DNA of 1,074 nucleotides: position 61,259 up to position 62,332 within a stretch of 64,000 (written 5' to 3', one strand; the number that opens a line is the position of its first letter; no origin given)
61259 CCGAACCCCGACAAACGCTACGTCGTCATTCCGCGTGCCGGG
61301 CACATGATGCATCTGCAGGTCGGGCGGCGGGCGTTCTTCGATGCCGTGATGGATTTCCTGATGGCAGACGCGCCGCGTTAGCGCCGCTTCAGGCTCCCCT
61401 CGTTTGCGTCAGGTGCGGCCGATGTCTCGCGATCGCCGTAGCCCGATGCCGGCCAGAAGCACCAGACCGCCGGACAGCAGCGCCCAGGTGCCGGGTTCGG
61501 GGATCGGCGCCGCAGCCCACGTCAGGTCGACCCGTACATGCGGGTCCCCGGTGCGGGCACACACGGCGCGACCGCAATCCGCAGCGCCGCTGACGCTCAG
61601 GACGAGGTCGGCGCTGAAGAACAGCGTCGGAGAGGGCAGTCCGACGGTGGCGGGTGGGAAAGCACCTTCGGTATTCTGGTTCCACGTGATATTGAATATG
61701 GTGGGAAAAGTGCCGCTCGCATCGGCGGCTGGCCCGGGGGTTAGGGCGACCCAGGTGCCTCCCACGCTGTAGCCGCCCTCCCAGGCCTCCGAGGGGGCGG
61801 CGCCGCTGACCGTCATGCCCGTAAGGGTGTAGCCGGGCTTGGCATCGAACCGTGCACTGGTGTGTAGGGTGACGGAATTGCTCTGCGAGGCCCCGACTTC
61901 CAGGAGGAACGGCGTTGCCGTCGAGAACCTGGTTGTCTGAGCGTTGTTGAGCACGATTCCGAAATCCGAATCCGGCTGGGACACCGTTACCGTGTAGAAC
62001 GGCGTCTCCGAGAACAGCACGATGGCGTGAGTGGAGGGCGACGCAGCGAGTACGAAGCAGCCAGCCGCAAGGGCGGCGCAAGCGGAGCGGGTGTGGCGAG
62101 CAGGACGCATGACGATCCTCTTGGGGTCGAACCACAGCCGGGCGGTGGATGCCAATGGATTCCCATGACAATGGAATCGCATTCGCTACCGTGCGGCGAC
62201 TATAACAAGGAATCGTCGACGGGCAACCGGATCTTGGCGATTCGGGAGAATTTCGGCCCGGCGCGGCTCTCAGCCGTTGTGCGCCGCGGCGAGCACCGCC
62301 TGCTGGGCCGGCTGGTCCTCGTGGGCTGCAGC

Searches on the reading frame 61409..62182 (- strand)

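Call 3: search_protein_families(library=pfam, proteins=[window:61409-62182:-], max_evalue=0.01)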
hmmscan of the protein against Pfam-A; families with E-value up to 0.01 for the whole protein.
window:61409-62182:- (257 aa): 1 family
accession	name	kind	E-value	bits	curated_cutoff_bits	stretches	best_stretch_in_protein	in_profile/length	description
PF07589.16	PEP-CTERM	-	4.6e-05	23.8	20.7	1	226-250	1-23/24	PEP-CTERM motif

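Call 38: search_protein_families(library=ncbifam, proteins=[window:61409-62182:-], max_evalue=0.00001)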
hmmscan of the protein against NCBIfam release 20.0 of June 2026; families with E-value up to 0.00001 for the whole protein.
window:61409-62182:- (257 aa): 0 families
